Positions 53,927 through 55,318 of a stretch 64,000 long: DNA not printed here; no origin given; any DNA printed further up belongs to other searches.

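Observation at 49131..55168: Giant tandem kinase-pseudokinase-STAND-TPR protein translationally coupled to a GlnD/DUF294-type nucleotidyltransferase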

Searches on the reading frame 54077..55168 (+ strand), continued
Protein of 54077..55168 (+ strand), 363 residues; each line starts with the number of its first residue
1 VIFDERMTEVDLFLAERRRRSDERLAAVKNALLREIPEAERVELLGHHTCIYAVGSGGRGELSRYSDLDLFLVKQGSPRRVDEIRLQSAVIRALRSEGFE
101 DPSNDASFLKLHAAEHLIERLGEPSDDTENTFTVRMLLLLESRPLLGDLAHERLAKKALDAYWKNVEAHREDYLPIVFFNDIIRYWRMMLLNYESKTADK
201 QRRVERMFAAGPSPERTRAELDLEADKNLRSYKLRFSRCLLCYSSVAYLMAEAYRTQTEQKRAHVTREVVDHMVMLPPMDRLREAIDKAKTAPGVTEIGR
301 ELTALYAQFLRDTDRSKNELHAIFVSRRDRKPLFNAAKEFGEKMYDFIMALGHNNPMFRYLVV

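Call 65: search_protein_families(library=padloc, proteins=[L056:10877-13111:+, L057:10982-14734:+, L080:10894-13164:+], max_evalue=0.001)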
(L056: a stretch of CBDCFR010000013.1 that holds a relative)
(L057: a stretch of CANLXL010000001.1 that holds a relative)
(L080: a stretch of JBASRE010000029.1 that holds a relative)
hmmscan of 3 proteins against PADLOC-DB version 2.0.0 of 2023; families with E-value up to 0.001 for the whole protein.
L056:10877-13111:+ (744 aa): 30 families (the best 25 are shown)
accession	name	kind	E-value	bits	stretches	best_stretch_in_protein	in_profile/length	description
PDLC03328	MTase_II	-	2.6e-82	275.2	1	258-721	32-500/587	Type II methyltransferase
PDLC03222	MTase_II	-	4e-32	109.6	1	253-724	128-580/602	Type II methyltransferase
PDLC03267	MTase_II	-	9.2e-32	108.6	1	259-726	15-478/539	Type II methyltransferase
PDLC03331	MTase_II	-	1.4e-24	84.7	1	261-720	33-485/541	Type II methyltransferase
PDLC03301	MTase_II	-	3e-16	57.1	1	258-560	75-382/604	Type II methyltransferase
PDLC03248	MTase_II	-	1e-12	45.6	1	261-490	13-222/521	Type II methyltransferase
PDLC03366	MTase_II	-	7.2e-12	42.8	1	258-498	23-258/568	Type II methyltransferase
PDLC03719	oMTase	-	1.2e-11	42.2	1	258-470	26-217/387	orphan methyltransferase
PDLC03293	MTase_II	-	2.5e-11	41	1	257-468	16-212/427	Type II methyltransferase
PDLC03226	MTase_II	-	3.2e-11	40.6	1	267-472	29-243/579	Type II methyltransferase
PDLC03335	MTase_II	-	5.1e-11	39.9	1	350-503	195-340/607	Type II methyltransferase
PDLC03227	MTase_II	-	8e-11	39.5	1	261-479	31-253/494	Type II methyltransferase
PDLC03612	REase_MTase_IIG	-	1.5e-10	37.9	1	351-482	807-931/1247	Type IIG restriction enzyme-methyltransferase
PDLC04134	mad2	-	1.6e-10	38.5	1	258-474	271-456/492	mads_2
PDLC03258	MTase_II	-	8.9e-10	36.2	1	284-475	44-212/366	Type II methyltransferase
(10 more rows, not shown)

L057:10982-14734:+ (1250 aa): 16 families
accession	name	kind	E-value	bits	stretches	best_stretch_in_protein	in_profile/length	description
PDLC03603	REase_MTase_IIG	-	2.8e-144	480.5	1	208-1230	4-1000/1016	Type IIG restriction enzyme-methyltransferase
PDLC03623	REase_MTase_IIG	-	6.9e-23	78.4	1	489-789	270-553/1022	Type IIG restriction enzyme-methyltransferase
PDLC02529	PglX|PglXI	-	6.2e-16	55.3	1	526-635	202-310/1189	PglX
PDLC03348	MTase_II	-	6.5e-12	42.8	1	518-688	215-371/727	Type II methyltransferase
PDLC03338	MTase_II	-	1.2e-09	35.5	1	506-679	112-261/604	Type II methyltransferase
PDLC02528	PglX|PglXI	-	1.4e-09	34.3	1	552-623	291-361/1125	PglX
PDLC03617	REase_MTase_IIG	-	3.3e-09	33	1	505-620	180-293/1183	Type IIG restriction enzyme-methyltransferase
PDLC03313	MTase_II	-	3.1e-07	27.3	1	515-678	14-157/563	Type II methyltransferase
PDLC03025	MTase_I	-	4.4e-07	27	1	504-602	141-226/569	Type I methyltransferase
PDLC03601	REase_MTase_IIG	-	1.9e-06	24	1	553-623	461-534/1110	Type IIG restriction enzyme-methyltransferase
PDLC03318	MTase_II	-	3.2e-06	23.8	1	496-603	316-431/723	Type II methyltransferase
PDLC02535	PglX|PglXI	-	5.1e-06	23.2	1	552-622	297-366/731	PglX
PDLC03357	MTase_II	-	6.5e-05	19.5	1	492-586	89-172/620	Type II methyltransferase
PDLC03611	REase_MTase_IIG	-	9.7e-05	17.9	1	519-620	513-632/1532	Type IIG restriction enzyme-methyltransferase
PDLC03627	REase_MTase_IIG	-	0.00011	18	1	541-623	398-486/1136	Type IIG restriction enzyme-methyltransferase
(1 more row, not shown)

L080:10894-13164:+ (756 aa): 25 families
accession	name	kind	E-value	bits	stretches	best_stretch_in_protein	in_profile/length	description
PDLC03328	MTase_II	-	1.3e-118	395.1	1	223-708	8-498/587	Type II methyltransferase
PDLC03222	MTase_II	-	3.7e-41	139.4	1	273-714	156-581/602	Type II methyltransferase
PDLC03267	MTase_II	-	7.8e-28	95.7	1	257-653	20-424/539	Type II methyltransferase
PDLC03331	MTase_II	-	7.2e-26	89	2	510-707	299-483/541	Type II methyltransferase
PDLC03226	MTase_II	-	1.1e-19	68.6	1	239-456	9-238/579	Type II methyltransferase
PDLC03301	MTase_II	-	8.7e-14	49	1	250-431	78-258/604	Type II methyltransferase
PDLC03335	MTase_II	-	5.9e-12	43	1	250-452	83-304/607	Type II methyltransferase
PDLC03366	MTase_II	-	1.5e-11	41.7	1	277-449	49-220/568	Type II methyltransferase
PDLC03612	REase_MTase_IIG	-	3.3e-11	40.1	1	341-458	809-920/1247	Type IIG restriction enzyme-methyltransferase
PDLC03604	REase_MTase_IIG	-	4.5e-11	39.5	1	340-526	536-731/1011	Type IIG restriction enzyme-methyltransferase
PDLC03338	MTase_II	-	6.4e-10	36.4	1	327-430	234-328/604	Type II methyltransferase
PDLC03248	MTase_II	-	8.5e-10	36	1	257-451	16-193/521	Type II methyltransferase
PDLC04134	mad2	-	1.4e-09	35.3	1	242-433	266-427/492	mads_2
PDLC03313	MTase_II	-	1.3e-08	31.8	1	327-453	133-254/563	Type II methyltransferase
PDLC03282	MTase_II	-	1.6e-08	32.2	1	297-451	49-183/386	Type II methyltransferase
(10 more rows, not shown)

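Call 66: search_protein_families(library=pfam, proteins=[L056:10877-13111:+, L057:10982-14734:+, L080:10894-13164:+, L089:4471-4839:+, L091:865-1236:+], max_evalue=0.001)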
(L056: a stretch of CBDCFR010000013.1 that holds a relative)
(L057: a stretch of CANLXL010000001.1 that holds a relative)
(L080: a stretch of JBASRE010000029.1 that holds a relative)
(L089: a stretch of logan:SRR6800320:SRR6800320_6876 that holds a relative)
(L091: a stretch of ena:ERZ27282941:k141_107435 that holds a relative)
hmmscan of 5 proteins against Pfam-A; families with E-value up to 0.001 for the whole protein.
L056:10877-13111:+ (744 aa): 2 families
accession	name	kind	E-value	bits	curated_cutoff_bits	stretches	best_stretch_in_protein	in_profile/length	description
PF02384.22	N6_Mtase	-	1.3e-07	31.7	20.4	1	258-475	26-244/311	N-6 DNA Methylase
PF07669.17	Eco57I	-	4e-07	30.7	25.3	1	350-443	74-165/171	Eco57I restriction-modification methylase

L057:10982-14734:+ (1250 aa): 3 families
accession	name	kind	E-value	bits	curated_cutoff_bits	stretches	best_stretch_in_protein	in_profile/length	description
PF07669.17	Eco57I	-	3e-14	53.9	25.3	1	597-762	2-165/171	Eco57I restriction-modification methylase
PF02384.22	N6_Mtase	-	8.6e-12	45.4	20.4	1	505-828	4-268/311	N-6 DNA Methylase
PF20473.4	MmeI_Mtase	-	4.8e-10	39.5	27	1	552-730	20-197/259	MmeI, DNA-methyltransferase domain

L080:10894-13164:+ (756 aa): 1 family
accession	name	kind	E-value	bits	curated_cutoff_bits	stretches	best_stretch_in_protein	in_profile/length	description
PF07669.17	Eco57I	-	1.3e-10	42.1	25.3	1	341-434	77-168/171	Eco57I restriction-modification methylase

L089:4471-4839:+ (122 aa): 0 families

L091:865-1236:+ (123 aa): 0 families

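Call 73: search_solved_structures(query=A1, max_evalue=1, show_alignments=2)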
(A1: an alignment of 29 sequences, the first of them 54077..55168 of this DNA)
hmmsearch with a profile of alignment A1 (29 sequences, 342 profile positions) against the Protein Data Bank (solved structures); distinct sequences matched with E-value up to 1: 8.
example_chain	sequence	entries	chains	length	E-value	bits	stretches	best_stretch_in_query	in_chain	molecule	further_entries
1wot_A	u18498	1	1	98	0.022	17.3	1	36-82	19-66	PUTATIVE MINIMAL NUCLEOTIDYLTRANSFERASE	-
2rff_A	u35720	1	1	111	0.024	17.2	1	24-86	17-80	Putative nucleotidyltransferase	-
3aux_A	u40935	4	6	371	0.32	13.5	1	242-337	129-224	DNA double-strand break repair rad50 ATPase | DNA double-strand break repair Rad50 ATPase,DNA double-strand break repair Rad50 ATPase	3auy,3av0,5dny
6sxj_A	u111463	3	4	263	0.36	13.3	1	13-81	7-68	Streptomycin 3''-adenylyltransferase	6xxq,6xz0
9nvv_b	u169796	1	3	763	0.72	12.3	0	24-58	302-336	HIV envelope gp120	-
5f3w_B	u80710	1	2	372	0.76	12.2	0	242-337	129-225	DNA double-strand break repair Rad50 ATPase,DNA double-strand break repair Rad50 ATPase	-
5jnb_A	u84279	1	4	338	0.77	12.2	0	41-94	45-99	Poly(A) RNA polymerase gld-2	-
4zrl_A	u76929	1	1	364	0.81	12.2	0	40-94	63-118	Poly(A) RNA polymerase gld-2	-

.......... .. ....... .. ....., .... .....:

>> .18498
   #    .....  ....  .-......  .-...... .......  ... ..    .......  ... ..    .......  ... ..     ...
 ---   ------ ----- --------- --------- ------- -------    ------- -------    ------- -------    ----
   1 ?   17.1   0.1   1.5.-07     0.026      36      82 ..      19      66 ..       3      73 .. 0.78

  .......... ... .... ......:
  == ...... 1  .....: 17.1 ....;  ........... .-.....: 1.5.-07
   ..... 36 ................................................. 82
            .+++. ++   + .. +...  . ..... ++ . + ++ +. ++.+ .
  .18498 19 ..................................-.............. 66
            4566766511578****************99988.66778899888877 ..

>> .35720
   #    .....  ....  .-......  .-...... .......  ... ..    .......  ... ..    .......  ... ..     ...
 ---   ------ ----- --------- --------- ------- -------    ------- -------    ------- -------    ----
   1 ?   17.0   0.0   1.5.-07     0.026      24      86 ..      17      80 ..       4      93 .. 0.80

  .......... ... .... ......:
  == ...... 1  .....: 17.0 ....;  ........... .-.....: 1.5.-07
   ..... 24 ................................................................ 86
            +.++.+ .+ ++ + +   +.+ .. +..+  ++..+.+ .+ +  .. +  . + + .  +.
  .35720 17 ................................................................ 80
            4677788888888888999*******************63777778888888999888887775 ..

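Call 79: search_protein_families(library=pfam, alignment_id=A4, max_evalue=0.00001)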
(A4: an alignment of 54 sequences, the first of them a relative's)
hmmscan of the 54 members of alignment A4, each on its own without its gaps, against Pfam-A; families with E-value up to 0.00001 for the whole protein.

A. member 1, L032:6109-6768:- (219 aa): 1 family
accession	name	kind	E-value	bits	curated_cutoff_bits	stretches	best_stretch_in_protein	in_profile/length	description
PF13488.11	Gly-zipper_Omp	-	3e-08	33.9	25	1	79-121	1-44/46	Glycine zipper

B. families by the number of members that match (of 54 scanned): 69 families (the first 25 are shown)
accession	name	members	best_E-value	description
PF05960.17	DUF885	5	1.8e-92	Bacterial protein of unknown function (DUF885)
PF00561.26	Abhydrolase_1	2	5.9e-25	alpha/beta hydrolase fold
PF12697.13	Abhydrolase_6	2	4.9e-18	Alpha/beta hydrolase family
PF00815.25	Histidinol_dh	1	2.8e-135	Histidinol dehydrogenase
PF02867.20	Ribonuc_red_lgC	1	7.9e-120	Ribonucleotide reductase, barrel domain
PF05840.19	Phage_GPA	1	2.6e-80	Bacteriophage replication gene A protein (GPA)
PF17941.7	PP_kinase_C_1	1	1.7e-74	Polyphosphate kinase C-terminal domain 1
PF12146.15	Hydrolase_4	1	1e-73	Serine aminopeptidase, S33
PF20169.3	DUF6537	1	3.4e-68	Family of unknown function (DUF6537)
PF18476.7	PIN_8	1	7.7e-65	PIN like domain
PF13090.12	PP_kinase_C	1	1.2e-61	Polyphosphate kinase C-terminal domain 2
PF01695.23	IstB_IS21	1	4.9e-61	IstB-like ATP binding protein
PF08443.16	RimK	1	2.9e-57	RimK-like ATP-grasp domain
PF13561.12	adh_short_C2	1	4.8e-54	Enoyl-(Acyl carrier protein) reductase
PF13328.12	HD_4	1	1.1e-53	HD domain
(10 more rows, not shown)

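Call 85: search_dna_similar(query=window:54095-55165:+, collection=plasmids, mode=protein, max_evalue=0.00001, max_rows=25)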
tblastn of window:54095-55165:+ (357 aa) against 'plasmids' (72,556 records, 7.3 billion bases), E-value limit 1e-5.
Records with a match: 3; places in all: 3; records where one place covers at least 80% of the query: 2.
Best place of each record, by identity: <60% 3.
By first word of the organism name: Escherichia 1; Sinorhizobium 1; Mesorhizobium 1.
By predicted mobility (MOB-suite, as given by PLSDB): conjugative 2; non-mobilizable 1.
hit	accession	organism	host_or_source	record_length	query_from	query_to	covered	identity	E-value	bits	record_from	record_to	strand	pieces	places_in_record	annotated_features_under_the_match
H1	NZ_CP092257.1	Escherichia coli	Felix catus domesticus,Pure ...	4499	45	348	85%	26.8%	2e-6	57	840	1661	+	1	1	nucleotidyltransferase domain-containing protein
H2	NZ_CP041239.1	Sinorhizobium mexicanum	Acaciella angustissima,cell culture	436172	29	356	92%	24.1%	6e-11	71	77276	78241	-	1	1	nucleotidyltransferase domain-containing protein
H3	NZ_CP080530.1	Mesorhizobium sp. AR02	Oxytropis sp.,Cell culture,root nodule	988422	8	268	73%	28.3%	4e-7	59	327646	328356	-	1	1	nucleotidyltransferase domain-containing protein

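Call 86: search_dna_similar(query=window:54095-55165:+, collection=phages, mode=protein, max_evalue=0.001, max_rows=10)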
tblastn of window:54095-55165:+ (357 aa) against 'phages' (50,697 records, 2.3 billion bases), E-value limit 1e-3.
No match.

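Call 87: get_annotated_region(hit=H1, flank=3000)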
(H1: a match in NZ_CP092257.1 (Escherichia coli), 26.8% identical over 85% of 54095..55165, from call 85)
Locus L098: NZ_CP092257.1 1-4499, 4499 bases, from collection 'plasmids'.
description: Escherichia coli strain ISHS7 plasmid pISHS7_5, complete sequence
organism: Escherichia coli (NCBI taxid 562)
taxonomy: Bacteria; Pseudomonadota; Gammaproteobacteria; Enterobacterales; Enterobacteriaceae; Escherichia; Escherichia coli
host: -; source: Felix catus domesticus,Pure isolate,feces; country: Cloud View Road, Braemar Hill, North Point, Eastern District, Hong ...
typing (MOB-suite, as given by PLSDB): non-mobilizable; replicon rep_cluster_2350
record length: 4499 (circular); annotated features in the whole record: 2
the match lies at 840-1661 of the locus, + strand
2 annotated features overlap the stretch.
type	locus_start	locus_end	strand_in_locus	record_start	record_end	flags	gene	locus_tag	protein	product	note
CDS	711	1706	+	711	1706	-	-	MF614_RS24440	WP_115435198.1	nucleotidyltransferase domain-containing protein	-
CDS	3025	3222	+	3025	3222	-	-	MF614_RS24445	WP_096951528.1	Rop family plasmid primer RNA-binding protein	-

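Call 88: get_annotated_region(hit=H2, flank=5000)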
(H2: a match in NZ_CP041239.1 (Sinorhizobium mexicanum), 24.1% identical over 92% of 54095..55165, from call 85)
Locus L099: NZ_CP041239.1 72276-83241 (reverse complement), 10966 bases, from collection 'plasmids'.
description: Sinorhizobium mexicanum strain ITTG R7 plasmid pEmeITTGR7a, complete sequence
organism: Sinorhizobium mexicanum (NCBI taxid 375549)
taxonomy: Bacteria; Pseudomonadota; Alphaproteobacteria; Hyphomicrobiales; Rhizobiaceae; Sinorhizobium; Sinorhizobium mexicanum
host: -; source: Acaciella angustissima,cell culture; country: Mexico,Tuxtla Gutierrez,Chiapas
typing (MOB-suite, as given by PLSDB): conjugative; relaxase MOBQ; mating-pair formation MPF_T
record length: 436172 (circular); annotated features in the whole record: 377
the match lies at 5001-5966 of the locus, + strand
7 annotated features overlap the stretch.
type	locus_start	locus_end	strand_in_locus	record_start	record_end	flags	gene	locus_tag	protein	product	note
CDS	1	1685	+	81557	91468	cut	-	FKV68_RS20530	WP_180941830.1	neuraminidase-like domain-containing protein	-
CDS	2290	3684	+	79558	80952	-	-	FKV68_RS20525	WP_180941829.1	nucleotidyl transferase AbiEii/AbiGii toxin family protein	-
CDS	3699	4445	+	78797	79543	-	-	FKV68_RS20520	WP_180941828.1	hypothetical protein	-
CDS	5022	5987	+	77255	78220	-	-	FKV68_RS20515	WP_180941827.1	nucleotidyltransferase domain-containing protein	-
CDS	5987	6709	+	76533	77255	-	-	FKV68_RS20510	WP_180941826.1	hypothetical protein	-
CDS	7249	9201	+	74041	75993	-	-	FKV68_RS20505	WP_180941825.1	AI-2E family transporter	GO:1905887 - autoinducer AI-2 transmembrane transport [Evidence IEA]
CDS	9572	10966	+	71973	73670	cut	-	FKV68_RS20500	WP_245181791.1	ISL3 family transposase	-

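Call 90: search_protein_families(library=padloc, proteins=[L099:5987-6706:+, L099:5022-5984:+, L098:711-1703:+, L099:3699-4442:+], max_evalue=0.001)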
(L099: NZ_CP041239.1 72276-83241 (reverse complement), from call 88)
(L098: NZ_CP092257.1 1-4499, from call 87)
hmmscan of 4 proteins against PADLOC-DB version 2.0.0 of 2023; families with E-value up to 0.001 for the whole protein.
L099:5987-6706:+ (240 aa): 1 family
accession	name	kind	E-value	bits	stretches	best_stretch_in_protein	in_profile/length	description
PDLC04779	PDC-M70B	-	2.6e-106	352.4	1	1-231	1-231/238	-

L099:5022-5984:+ (321 aa): 5 families
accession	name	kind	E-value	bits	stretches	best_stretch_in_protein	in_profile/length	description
PDLC04778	PDC-M70A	-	3.3e-149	495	1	3-321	35-355/355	-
PDLC04903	PDC-S09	-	1.9e-05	22.9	1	19-48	29-58/108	-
PDLC04904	PDC-S09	-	3.6e-05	21.9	1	21-61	30-67/104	-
PDLC04902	PDC-S09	-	9.6e-05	20.6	1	20-63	25-66/97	-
PDLC04907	PDC-S09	-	0.00014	20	1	19-48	30-59/114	-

L098:711-1703:+ (331 aa): 4 families
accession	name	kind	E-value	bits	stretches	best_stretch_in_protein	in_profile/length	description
PDLC04778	PDC-M70A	-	5.3e-54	181.9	1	7-325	16-345/355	-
PDLC04903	PDC-S09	-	4.7e-05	21.6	1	22-75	9-60/108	-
PDLC04906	PDC-S09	-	0.00044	18.6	0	44-75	27-58/98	-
PDLC04904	PDC-S09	-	0.00088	17.5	0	43-86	27-70/104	-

L099:3699-4442:+ (248 aa): 0 families

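Call 91: search_protein_families(library=pfam, proteins=[L099:5987-6706:+, L099:5022-5984:+, L098:711-1703:+], max_evalue=0.1)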
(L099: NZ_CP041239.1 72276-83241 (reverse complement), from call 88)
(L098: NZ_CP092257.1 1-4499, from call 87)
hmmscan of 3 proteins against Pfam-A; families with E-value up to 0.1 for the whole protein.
L099:5987-6706:+ (240 aa): 0 families

L099:5022-5984:+ (321 aa): 3 families
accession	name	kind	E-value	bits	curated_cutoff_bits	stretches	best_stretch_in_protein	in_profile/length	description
PF01909.29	NTP_transf_2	-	9.3e-06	26.4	21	1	17-56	15-56/93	Nucleotidyltransferase domain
PF03445.19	DUF294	-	4.4e-05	23.8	21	1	13-66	46-103/138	Putative nucleotidyltransferase DUF294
PF18765.7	Polbeta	-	0.00026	21.5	26.9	1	20-62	17-56/93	Polymerase beta, Nucleotidyltransferase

L098:711-1703:+ (331 aa): 4 families
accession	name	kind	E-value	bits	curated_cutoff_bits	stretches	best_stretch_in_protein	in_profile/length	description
PF01909.29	NTP_transf_2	-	2.9e-07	31.2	21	1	31-85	4-59/93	Nucleotidyltransferase domain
PF18765.7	Polbeta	-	1.7e-05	25.3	26.9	1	31-86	3-58/93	Polymerase beta, Nucleotidyltransferase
PF22600.2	MTPAP-like_central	-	0.00045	20.7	27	1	17-88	15-84/139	Poly(A) RNA polymerase, mitochondrial-like, central palm domain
PF03710.21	GlnE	-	0.024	14.4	24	1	38-73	126-161/252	Glutamate-ammonia ligase adenylyltransferase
